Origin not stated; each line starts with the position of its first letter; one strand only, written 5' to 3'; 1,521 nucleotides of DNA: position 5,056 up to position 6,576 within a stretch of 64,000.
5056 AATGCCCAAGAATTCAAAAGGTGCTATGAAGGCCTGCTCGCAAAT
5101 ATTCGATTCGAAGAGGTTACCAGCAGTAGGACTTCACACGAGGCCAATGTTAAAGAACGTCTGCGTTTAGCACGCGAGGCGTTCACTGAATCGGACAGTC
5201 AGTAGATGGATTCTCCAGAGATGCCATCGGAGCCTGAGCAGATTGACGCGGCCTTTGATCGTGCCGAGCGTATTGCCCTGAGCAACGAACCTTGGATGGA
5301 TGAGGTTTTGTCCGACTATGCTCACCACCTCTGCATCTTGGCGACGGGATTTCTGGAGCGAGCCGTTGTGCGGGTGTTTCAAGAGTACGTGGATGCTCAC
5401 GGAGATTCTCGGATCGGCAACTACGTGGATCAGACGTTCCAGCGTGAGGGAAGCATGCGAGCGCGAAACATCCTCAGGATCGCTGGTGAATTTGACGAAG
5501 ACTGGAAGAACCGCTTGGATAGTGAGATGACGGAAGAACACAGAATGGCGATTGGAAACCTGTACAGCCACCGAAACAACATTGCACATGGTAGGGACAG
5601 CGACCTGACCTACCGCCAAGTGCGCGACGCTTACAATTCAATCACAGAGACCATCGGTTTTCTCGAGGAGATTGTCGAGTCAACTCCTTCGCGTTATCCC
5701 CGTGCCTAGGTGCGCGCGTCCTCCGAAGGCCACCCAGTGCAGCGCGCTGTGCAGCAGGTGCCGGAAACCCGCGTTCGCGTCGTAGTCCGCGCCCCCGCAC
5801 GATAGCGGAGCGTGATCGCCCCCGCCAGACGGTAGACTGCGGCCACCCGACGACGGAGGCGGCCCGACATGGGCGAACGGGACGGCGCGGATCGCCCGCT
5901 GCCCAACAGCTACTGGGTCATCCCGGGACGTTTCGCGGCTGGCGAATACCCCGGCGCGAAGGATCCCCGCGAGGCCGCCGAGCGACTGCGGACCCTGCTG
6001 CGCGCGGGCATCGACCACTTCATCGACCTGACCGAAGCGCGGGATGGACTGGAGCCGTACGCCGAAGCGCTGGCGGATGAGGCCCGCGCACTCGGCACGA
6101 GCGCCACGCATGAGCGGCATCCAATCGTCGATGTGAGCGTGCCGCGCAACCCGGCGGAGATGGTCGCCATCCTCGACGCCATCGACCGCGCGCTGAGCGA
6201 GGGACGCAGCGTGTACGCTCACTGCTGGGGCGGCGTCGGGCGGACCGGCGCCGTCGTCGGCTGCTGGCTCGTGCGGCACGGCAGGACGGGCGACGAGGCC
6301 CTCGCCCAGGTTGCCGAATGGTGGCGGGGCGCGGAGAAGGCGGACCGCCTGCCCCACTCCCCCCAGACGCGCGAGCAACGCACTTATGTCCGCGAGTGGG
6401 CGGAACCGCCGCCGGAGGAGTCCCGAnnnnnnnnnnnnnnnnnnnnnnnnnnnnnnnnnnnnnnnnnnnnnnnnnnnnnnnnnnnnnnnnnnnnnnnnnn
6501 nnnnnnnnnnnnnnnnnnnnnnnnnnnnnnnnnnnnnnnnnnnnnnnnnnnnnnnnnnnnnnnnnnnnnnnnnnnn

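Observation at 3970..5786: Low-GC islet with a translationally coupled DUF262 (ParB-like) + HEPN (Rx4H) gene pair: candidate uncharacterised two-gene defence/abortive-infection module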

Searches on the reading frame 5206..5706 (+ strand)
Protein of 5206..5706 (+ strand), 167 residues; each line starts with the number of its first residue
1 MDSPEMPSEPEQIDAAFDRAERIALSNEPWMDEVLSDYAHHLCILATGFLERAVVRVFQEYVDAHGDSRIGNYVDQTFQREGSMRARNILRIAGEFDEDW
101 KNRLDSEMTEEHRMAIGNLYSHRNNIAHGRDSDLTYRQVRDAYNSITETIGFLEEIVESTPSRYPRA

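Call 7: search_protein_families(library=pfam, proteins=[window:5206-5706:+], max_evalue=1)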
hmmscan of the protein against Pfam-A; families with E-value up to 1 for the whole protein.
window:5206-5706:+ (167 aa): 3 families
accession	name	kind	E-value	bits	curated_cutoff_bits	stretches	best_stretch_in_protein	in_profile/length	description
PF18735.6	HEPN_RiboL-PSP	-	1.4e-11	45.1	28.4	1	33-158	25-190/191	RiboL-PSP-HEPN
PF18731.6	HEPN_Swt1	-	0.00086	20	27.5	1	80-142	43-103/115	Swt1-like HEPN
PF18737.6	HEPN_MAE_28990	-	0.017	15.7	26.8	1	104-158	145-200/211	MAE_28990/MAE_18760-like HEPN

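Call 8: search_protein_families(library=padloc, proteins=[window:5206-5706:+], max_evalue=1)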
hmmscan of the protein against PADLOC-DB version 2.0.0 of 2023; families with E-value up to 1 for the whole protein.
window:5206-5706:+ (167 aa): 2 families
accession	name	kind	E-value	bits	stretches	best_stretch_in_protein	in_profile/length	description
PDLC01843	CARF2--CARF_HEPN_CSX20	-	0.0013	15.8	1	85-160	309-383/498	-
PDLC03820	RTasHEPN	-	0.011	13.9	1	61-141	14-101/148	DRT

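Call 9: search_protein_families(library=ncbifam, proteins=[window:5206-5706:+], max_evalue=1)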
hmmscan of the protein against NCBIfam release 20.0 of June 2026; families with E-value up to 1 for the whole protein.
window:5206-5706:+ (167 aa): 0 families

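Call 19: find_homologous_proteins(query=window:5206-5706:+, max_evalue=0.001)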
Query window:5206-5706:+ (167 aa): 4 proteins with E <= 0.001 among 30 candidates.
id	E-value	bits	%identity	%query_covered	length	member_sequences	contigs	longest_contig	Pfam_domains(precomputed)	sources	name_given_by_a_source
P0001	8.7e-106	369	99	100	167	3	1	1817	PF18735.7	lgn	-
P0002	2.2e-64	234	78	82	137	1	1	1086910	PF18731.7,PF18735.7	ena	-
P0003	1.2e-62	229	65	100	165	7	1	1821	PF18731.7,PF18735.7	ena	-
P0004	4.7e-62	227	66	94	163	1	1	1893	PF18731.7,PF18735.7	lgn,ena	-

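Call 26: find_encoding_contigs(protein=P0003, flank=10000, max_places=4)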
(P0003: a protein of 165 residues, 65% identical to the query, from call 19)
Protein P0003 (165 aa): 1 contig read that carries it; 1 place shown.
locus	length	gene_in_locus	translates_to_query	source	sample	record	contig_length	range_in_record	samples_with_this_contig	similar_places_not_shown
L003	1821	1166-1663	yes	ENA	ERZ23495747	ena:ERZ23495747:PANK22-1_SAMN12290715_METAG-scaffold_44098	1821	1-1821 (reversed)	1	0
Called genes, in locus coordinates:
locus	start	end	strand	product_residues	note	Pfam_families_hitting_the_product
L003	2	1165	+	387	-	?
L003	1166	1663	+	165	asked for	PF18735:HEPN_RiboL-PSP, PF18731:HEPN_Swt1 (weak)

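Call 30: search_protein_representatives(alignment_id=A1)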
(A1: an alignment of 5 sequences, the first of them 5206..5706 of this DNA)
Query: 5 sequences, 167 profile positions. Proteins with E-value up to 0.001 (for the whole library): 1027; up to 1e-10: 462; up to 1e-30: 3. The best 150 are listed.
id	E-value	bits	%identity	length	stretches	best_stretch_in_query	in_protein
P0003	8.6e-96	334.8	-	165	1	1-167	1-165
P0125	2.8e-43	164.0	-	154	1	33-157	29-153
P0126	1.1e-36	142.5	-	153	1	1-155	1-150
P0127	2.7e-27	112.0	-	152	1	24-155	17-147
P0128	2.0e-25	105.9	-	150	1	11-154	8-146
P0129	2.1e-25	105.8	-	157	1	1-145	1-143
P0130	2.8e-25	105.4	-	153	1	9-155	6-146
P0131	1.6e-24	103.0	-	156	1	33-157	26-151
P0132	5.8e-24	101.1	-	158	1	1-152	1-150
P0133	6.8e-24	100.9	-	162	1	7-156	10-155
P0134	9.0e-23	97.3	-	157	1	6-158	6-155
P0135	1.6e-22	96.5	-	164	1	11-162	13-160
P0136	2.6e-22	95.8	-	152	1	6-155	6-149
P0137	2.9e-22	95.6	-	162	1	6-159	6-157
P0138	3.2e-22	95.5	-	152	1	18-157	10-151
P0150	8.7e-21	90.8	-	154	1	5-156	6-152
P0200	6.2e-18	81.5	-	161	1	6-155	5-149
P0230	3.2e-17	79.2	-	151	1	33-155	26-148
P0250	1.6e-16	77.0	-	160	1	8-155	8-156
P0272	4.1e-16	75.6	-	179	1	33-159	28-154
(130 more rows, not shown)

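Call 32: search_protein_families(library=padloc, alignment_id=A2, max_evalue=0.01)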
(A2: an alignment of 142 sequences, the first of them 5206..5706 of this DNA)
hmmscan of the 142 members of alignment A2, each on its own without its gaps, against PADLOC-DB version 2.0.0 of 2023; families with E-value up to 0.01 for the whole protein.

A. member 1, window:5206-5706:+ (167 aa): 1 family
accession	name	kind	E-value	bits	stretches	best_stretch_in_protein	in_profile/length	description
PDLC01843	CARF2--CARF_HEPN_CSX20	-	0.0013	15.8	1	85-160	309-383/498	-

B. families by the number of members that match (of 142 scanned): 44 families (the first 25 are shown)
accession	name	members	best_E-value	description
PDLC04028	PD-T4-2_B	19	1.6e-09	-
PDLC03820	RTasHEPN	13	3.2e-05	DRT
PDLC01843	CARF2--CARF_HEPN_CSX20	12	0.00022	-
PDLC01509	Csx1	7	0.00012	CAS-III; associated_signaling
PDLC04029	PD-T4-2_B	6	4.2e-05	-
PDLC01824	CARF2--CARF_HEPN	5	0.001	-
PDLC01974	CARF_m10--CARF_HEPN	4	0.0022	-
PDLC01680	Cas13-ApeA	3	3.2e-05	Cas13-ApeA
PDLC04030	PD-T4-2_B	3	0.00011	-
PDLC01035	Csx1/Csm6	3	0.0015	CARF+HEPN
PDLC01834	CARF2--CARF_HEPN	3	0.0056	-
PDLC01467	Cas13a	2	0.00028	CAS-VI-A; effector__SPE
PDLC01359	Csm6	2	0.00034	CAS-III; associated_signaling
PDLC01844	CARF2--CARF_HEPN_CSX3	2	0.0026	-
PDLC00513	JetC1|JetC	2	0.0066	DUF3584 domain; MukB-like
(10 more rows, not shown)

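Call 51: predict_structure(alignment_id=A2)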
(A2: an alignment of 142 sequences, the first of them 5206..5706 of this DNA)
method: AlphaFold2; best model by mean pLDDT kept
length: 167 residues; sequences in the alignment: 142
mean_pLDDT: 94.7   pTM: 0.87
mean pLDDT of the five models: 94.7, 93.6, 93.3, 93.1, 92.2
residues with pLDDT >= 90: 147; 70-90: 18; 50-70: 2; < 50: 0
segments of 3 or more residues with pLDDT < 50: none
pLDDT, mean of each block of 10 residues (from residue 1): 81 97 96 97 98 96 91 91 95 96 98 98 98 98 98 97 79
secondary structure, 60 per line:
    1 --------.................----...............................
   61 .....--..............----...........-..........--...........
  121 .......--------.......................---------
elements in order: H9-25 H30-65 H68-81 H86-96 H98-107 H110-127 H136-158

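Call 55: fold_search(model_id=the predicted structure, library=pdb)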
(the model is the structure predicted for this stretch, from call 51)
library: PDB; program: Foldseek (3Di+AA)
matches with E <= 10: 275; with E <= 0.001: 0
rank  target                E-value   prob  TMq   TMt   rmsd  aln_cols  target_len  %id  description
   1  2hsb                  5.3e-01  0.87  0.43  0.54   7.6       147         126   10  Crystal structure of a hepn domain containing protein (af_0298) from archaeoglobus fulgidus at 1.95 A resolution (released 2006-08-15)
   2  2q00_B                5.8e-01  0.80  0.42  0.52   5.7       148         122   11  Crystal structure of the P95883_SULSO protein from Sulfolobus solfataricus. NESG target SsR10. (released 2007-05-29)
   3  6egc                  6.4e-01  0.47  0.32  0.35  10.1       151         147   15  Single-chain version of 2L4HC2_23 (PDB 5J0K) (released 2019-05-29)
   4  6z0c_A                7.1e-01  0.07  0.16  0.14  17.6       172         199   12  Structure of in silico modelled artificial Maquette-3 protein (released 2021-03-17)
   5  6m6w_H                7.9e-01  0.89  0.47  0.58   5.0       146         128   12  Crystal structure the toxin-antitoxin MntA-HpeT mutant-Y104A (released 2020-09-30)
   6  6z0c_C                7.9e-01  0.06  0.15  0.13  17.6       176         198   12  Structure of in silico modelled artificial Maquette-3 protein (released 2021-03-17)
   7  7bxo_H                8.3e-01  0.84  0.46  0.56   5.5       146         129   11  Crystal structure of the toxin-antitoxin with AMP-PNP (released 2020-09-30)
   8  8gl3                  8.7e-01  0.21  0.26  0.24  11.8       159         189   13  De novo design of monomeric helical bundles for pH-controlled membrane lysis (released 2023-09-06)
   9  1ylm_A                9.2e-01  0.60  0.41  0.46   7.1       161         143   16  Structure of Cytosolic Protein of Unknown Function YutE from Bacillus subtilis (released 2005-03-01)
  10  6gy7_C                1.2e+00  0.11  0.21  0.12  38.8       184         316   11  Crystal structure of XaxB from Xenorhabdus nematophil (released 2018-07-25)
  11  1jog_A                1.2e+00  0.35  0.37  0.42   6.8       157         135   16  Structure of HI0074 from Heamophilus Influenzae reveals the fold of a substrate binding domain of a nucleotidyltransfe (released 2002-12-18)
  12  6m6z_A                1.4e+00  0.11  0.21  0.18  14.2       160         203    9  A de novo designed transmembrane nanopore, TMH4C4 (released 2020-06-24)
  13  5l0d_C                1.6e+00  0.20  0.24  0.24   9.9       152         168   10  Human Metavinculin(residues 959-1130) in complex with PIP2 (released 2016-08-31)
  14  6r1j_D                1.6e+00  0.08  0.23  0.17  27.1       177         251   12  Structure of the soluble AhlC triple head mutant of the tripartite alpha-pore forming toxin, AHL, from Aeromonas hydro (released 2019-07-10)
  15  1jpl_A                1.7e+00  0.10  0.22  0.23  17.9       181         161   13  GGA3 VHS domain complexed with C-terminal peptide from cation-independent mannose 6-phosphate receptor (released 2002-02-27)
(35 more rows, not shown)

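Call 57: search_solved_structures(query=A2, max_evalue=1)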
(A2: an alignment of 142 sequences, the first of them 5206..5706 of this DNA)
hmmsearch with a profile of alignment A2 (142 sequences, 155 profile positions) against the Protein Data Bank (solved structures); distinct sequences matched with E-value up to 1: 6.
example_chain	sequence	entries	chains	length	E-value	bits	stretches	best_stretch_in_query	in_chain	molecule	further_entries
8y7f_A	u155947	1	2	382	0.16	15.2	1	100-148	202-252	CRISPR-associated protein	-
8y75_A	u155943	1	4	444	0.16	15.1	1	100-148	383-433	CRISPR-associated protein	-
8y6z_B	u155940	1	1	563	0.23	14.6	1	100-148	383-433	CRISPR-associated protein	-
8y7g_A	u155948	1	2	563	0.23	14.6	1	100-148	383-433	CRISPR-associated protein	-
4gkp_A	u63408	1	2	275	0.37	14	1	59-103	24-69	Spindle pole body-associated protein VIK1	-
4gkq_A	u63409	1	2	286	0.39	13.9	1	59-103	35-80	SPINDLE POLE BODY-ASSOCIATED PROTEIN VIK1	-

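Call 60: list_cluster_members(proteins=[P0005, window:5206-5706:+, P0008])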
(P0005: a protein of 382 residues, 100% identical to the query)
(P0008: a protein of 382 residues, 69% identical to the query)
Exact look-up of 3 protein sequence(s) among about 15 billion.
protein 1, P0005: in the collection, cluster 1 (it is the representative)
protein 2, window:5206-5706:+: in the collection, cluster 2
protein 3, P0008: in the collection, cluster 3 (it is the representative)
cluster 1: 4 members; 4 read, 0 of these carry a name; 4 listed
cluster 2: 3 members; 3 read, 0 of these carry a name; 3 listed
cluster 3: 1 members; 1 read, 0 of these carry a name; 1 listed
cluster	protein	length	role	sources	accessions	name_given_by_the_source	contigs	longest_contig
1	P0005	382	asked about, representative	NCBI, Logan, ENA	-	-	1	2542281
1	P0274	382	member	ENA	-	-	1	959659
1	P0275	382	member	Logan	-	-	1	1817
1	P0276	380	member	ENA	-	-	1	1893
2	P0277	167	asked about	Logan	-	-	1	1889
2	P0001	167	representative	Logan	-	-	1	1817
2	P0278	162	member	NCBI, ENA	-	-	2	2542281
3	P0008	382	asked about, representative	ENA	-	-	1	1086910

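Call 86: find_encoding_contigs(protein=P0125, flank=3000, max_places=3)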
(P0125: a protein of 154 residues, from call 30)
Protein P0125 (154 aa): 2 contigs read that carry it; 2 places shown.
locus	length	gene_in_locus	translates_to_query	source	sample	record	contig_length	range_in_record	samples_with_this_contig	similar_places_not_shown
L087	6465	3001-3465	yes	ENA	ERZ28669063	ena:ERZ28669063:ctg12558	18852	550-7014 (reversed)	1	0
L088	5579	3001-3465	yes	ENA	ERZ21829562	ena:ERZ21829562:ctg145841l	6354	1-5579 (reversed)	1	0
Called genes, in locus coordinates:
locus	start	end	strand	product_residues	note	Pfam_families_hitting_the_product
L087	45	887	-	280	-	PF13276:HTH_21, PF00665:rve, PF13683:rve_3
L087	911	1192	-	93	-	PF01527:HTH_Tnp_1, PF13384:HTH_23 (weak), PF13518:HTH_28 (weak)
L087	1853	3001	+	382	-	PF03235:GmrSD_N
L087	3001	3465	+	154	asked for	PF18735:HEPN_RiboL-PSP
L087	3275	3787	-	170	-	-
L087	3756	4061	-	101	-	PF13683:rve_3, PF13333:rve_2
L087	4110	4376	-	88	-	PF00665:rve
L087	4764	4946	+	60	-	-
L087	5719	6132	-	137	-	PF00155:Aminotran_1_2 (weak)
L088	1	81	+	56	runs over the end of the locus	-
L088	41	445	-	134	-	PF00665:rve, PF13683:rve_3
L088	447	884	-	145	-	PF13276:HTH_21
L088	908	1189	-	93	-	PF01527:HTH_Tnp_1, PF13384:HTH_23 (weak), PF13518:HTH_28 (weak)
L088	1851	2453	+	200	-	PF03235:GmrSD_N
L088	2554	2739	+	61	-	-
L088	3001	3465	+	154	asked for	PF18735:HEPN_RiboL-PSP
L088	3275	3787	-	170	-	-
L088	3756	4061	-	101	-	PF13683:rve_3, PF13333:rve_2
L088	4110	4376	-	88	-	PF00665:rve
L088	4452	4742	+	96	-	-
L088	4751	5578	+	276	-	?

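Call 87: find_encoding_contigs(protein=P0150, flank=3000, max_places=3)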
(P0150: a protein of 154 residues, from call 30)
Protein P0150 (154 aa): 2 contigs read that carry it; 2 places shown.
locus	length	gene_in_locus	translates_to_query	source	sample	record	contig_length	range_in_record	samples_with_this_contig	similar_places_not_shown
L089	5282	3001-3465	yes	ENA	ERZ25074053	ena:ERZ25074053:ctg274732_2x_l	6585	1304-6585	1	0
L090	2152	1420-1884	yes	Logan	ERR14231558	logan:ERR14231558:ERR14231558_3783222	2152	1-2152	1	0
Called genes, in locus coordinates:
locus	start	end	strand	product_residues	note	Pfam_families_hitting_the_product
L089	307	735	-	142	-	-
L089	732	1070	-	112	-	-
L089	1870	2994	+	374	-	PF03235:GmrSD_N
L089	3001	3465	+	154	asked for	PF18735:HEPN_RiboL-PSP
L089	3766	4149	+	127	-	-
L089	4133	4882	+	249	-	-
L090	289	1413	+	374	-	PF03235:GmrSD_N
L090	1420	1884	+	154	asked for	PF18735:HEPN_RiboL-PSP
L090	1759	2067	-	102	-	-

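Call 88: find_encoding_contigs(protein=P0250, flank=3000, max_places=3)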
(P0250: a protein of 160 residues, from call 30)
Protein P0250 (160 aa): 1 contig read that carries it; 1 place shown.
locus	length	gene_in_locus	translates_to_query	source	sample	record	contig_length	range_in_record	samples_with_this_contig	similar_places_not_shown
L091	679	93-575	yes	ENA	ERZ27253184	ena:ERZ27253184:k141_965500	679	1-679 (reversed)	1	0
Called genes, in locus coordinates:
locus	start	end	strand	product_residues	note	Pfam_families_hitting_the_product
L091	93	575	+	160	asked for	PF18735:HEPN_RiboL-PSP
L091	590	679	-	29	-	?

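Call 89: find_encoding_contigs(protein=P0200, flank=3000, max_places=3)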
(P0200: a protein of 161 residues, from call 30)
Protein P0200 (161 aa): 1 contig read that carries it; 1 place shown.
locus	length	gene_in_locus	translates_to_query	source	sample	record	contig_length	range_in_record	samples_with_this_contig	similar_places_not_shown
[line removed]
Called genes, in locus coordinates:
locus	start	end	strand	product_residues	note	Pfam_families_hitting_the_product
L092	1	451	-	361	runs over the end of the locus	PF05990:DUF900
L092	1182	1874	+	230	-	PF01987:AIM24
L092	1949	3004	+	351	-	PF03235:GmrSD_N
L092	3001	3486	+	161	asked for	PF18735:HEPN_RiboL-PSP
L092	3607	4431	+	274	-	-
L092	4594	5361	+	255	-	-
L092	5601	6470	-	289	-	PF13248:Zn_ribbon_3 (weak)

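Call 90: find_encoding_contigs(protein=P0230, flank=3000, max_places=3)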
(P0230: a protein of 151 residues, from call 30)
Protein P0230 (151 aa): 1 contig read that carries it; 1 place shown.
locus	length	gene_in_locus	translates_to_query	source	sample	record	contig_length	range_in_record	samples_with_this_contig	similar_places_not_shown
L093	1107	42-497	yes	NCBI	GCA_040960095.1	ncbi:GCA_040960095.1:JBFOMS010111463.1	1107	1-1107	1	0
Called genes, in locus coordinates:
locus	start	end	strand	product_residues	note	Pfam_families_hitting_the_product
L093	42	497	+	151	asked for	PF18735:HEPN_RiboL-PSP, PF18737:HEPN_MAE_28990 (weak)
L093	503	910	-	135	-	PF03852:Vsr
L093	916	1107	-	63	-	?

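Call 91: find_encoding_contigs(protein=P0272, flank=3000, max_places=3)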
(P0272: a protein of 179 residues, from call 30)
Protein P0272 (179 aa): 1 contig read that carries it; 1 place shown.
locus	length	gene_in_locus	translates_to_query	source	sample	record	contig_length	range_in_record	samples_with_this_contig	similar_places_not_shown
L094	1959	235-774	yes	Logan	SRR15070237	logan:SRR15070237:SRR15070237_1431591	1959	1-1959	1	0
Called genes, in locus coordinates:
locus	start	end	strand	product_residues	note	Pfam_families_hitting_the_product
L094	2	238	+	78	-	?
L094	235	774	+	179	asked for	PF18735:HEPN_RiboL-PSP, PF18737:HEPN_MAE_28990 (weak)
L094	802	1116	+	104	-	-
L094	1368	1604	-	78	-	-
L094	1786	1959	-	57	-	?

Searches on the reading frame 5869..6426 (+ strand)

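Call 82: search_protein_families(library=pfam, proteins=[window:5869-6426:+], max_evalue=0.001)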
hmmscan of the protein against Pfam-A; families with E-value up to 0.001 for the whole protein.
window:5869-6426:+ (186 aa): 5 families
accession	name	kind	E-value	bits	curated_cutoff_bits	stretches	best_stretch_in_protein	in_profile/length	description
PF22785.1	Tc-R-P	-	1.1e-15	58.5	27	1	33-138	6-105/106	Polymorphic toxin system, DSP-PTPase phosphatase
PF22784.1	PTP-SAK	-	6.5e-15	55.9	27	1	14-155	4-130/153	Swiss Army Knife protein, DSP-PTPase phosphatase domain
PF22741.1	PTP-NADK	-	2.2e-07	30.8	27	1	38-147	39-144/163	DSP-PTPase phosphatase fused to NAD+ Kinase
PF00782.25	DSPc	-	8.5e-06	26.1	33.5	1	95-145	56-107/133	Dual specificity phosphatase, catalytic domain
PF05706.17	CDKN3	-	0.00018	21.7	20.7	1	80-135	103-156/168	Cyclin-dependent kinase inhibitor 3 (CDKN3)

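Call 96: search_protein_families(library=padloc, proteins=[window:5869-6426:+], max_evalue=0.00001)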
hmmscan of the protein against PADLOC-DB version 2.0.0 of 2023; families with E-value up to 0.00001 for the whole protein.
window:5869-6426:+ (186 aa): 0 families
